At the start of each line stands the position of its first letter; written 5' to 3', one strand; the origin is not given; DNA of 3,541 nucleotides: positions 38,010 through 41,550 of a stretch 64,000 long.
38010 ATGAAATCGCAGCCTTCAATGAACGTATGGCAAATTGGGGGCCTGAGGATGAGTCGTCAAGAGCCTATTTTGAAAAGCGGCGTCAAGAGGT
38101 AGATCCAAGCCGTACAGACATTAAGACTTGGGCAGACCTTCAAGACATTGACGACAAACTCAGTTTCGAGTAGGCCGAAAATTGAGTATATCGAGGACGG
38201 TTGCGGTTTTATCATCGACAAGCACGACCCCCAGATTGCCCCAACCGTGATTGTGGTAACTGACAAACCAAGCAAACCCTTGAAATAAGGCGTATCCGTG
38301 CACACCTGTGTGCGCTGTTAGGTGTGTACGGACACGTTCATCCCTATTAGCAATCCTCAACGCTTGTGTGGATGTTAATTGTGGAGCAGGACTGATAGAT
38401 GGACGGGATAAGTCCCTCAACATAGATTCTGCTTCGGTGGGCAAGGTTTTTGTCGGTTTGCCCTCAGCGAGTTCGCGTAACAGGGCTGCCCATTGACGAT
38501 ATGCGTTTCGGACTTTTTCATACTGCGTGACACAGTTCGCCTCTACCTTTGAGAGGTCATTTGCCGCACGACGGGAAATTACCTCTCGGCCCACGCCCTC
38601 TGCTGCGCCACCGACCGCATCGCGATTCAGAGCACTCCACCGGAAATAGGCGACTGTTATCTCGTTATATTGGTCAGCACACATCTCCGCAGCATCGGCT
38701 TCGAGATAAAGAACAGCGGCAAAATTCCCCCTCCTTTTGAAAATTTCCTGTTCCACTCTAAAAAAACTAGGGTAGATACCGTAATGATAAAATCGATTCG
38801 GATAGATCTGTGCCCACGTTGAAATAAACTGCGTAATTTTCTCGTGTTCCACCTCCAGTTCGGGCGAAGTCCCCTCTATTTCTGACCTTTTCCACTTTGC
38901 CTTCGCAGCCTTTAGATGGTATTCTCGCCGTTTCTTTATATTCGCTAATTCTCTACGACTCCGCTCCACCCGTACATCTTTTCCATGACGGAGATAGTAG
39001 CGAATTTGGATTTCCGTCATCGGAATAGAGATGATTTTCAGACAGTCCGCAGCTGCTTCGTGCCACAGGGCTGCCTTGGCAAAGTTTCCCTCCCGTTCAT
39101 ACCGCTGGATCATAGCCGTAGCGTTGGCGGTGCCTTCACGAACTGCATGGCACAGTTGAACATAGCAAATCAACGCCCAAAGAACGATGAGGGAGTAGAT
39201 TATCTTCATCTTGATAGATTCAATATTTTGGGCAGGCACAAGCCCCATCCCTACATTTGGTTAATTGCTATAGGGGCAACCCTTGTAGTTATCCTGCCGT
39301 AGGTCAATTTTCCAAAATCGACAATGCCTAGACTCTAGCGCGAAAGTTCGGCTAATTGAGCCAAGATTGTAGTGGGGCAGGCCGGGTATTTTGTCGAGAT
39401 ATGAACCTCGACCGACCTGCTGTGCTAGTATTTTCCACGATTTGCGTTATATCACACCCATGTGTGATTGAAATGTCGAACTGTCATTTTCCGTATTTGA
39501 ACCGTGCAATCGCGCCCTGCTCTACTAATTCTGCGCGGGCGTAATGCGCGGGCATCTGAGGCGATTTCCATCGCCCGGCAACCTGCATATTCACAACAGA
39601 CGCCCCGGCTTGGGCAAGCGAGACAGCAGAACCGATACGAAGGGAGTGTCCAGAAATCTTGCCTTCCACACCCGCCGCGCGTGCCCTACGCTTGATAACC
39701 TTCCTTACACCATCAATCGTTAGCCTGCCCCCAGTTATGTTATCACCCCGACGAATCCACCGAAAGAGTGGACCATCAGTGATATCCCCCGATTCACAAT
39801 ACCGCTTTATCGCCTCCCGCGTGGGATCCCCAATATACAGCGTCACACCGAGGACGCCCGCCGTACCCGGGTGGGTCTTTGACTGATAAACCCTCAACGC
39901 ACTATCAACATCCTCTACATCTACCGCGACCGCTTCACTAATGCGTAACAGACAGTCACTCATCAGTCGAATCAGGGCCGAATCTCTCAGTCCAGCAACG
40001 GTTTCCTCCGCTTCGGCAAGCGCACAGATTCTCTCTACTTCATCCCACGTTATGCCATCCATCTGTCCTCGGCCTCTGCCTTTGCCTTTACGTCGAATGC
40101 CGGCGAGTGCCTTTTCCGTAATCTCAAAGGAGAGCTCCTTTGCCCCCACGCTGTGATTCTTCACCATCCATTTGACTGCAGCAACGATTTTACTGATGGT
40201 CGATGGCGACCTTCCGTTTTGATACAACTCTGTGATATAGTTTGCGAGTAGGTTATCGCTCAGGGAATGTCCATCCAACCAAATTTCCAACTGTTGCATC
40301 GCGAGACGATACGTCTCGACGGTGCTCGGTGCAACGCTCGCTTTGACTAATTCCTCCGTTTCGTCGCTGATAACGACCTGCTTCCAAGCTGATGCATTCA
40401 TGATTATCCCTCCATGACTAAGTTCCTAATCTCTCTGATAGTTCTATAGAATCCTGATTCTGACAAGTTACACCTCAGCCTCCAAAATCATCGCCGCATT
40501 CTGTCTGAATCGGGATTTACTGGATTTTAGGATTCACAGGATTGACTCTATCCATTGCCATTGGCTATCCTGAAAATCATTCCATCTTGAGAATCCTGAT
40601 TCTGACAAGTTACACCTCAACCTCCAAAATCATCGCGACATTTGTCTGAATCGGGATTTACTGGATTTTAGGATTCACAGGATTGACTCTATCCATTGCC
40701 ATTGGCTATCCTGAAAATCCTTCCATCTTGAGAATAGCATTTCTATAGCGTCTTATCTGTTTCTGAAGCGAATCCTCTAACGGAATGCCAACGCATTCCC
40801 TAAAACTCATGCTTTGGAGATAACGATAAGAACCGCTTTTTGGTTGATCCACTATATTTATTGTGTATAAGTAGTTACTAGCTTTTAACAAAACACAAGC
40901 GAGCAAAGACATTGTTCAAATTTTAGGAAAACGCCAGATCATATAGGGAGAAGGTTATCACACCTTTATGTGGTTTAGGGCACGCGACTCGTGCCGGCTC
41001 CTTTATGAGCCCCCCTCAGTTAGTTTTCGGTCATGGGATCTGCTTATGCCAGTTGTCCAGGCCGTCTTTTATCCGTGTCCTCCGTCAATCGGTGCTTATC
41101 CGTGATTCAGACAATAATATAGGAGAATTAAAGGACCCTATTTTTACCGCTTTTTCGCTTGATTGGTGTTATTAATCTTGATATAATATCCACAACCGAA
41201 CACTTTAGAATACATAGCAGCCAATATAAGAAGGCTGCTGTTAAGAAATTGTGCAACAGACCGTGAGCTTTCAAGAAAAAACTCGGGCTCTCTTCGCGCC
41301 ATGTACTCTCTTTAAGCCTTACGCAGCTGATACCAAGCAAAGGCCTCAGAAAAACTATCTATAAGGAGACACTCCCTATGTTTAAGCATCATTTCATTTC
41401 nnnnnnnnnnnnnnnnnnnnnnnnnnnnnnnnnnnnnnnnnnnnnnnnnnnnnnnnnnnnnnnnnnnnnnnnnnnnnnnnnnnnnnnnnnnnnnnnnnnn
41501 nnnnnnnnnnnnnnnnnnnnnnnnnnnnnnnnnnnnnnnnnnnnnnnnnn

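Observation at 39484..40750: Tyrosine recombinase abutting a 2 x 142-bp tandem array rich in GGATT iterons, bracketed by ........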

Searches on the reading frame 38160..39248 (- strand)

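Call 4: search_protein_families(library=pfam, proteins=[window:38160-39248:-], max_evalue=0.01)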
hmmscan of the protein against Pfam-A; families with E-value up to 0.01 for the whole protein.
window:38160-39248:- (362 aa): 0 families

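Call 14: search_protein_families(library=ncbifam, proteins=[window:38160-39248:-], max_evalue=0.01)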
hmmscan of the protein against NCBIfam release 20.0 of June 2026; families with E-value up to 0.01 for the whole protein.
window:38160-39248:- (362 aa): 1 family
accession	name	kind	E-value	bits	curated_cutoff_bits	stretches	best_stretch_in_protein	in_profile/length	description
NF006071.0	PRK08215.1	equivalog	0.0032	17.1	372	1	74-140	94-158/258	RNA polymerase sporulation sigma factor SigG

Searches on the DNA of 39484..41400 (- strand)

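Call 31: search_rna_families(sources=[L002, L003, L006, L007, L009, L010, L011, L012, L014, L016, L017, L019], threshold=gathering)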
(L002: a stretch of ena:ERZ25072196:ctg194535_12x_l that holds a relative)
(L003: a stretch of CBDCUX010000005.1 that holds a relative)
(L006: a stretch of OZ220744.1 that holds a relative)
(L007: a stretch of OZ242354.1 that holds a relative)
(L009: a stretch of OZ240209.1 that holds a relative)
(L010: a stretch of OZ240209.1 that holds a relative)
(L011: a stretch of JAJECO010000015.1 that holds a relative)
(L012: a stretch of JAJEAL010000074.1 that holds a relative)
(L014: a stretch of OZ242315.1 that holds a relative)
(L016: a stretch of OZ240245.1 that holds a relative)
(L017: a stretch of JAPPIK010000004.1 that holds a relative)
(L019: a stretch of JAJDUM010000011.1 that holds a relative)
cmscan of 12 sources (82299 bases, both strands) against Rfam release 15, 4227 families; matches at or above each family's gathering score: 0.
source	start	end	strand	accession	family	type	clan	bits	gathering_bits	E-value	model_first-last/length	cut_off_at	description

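Call 80: search_rna_families(source=window, start=40380, end=41400, threshold=evalue, max_evalue=1)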
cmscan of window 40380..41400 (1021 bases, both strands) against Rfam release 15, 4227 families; matches with E-value up to 1: 2.
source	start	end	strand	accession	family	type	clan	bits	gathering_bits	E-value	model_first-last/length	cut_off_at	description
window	40513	40612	+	RF00452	MIR172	Gene; miRNA;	-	20.3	70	0.16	1-114/114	no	mir-172 microRNA precursor family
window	40567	40687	+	RF03798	MIR4227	Gene; miRNA;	-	19.4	100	0.78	1-122/122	no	MIR4227 microRNA precursor family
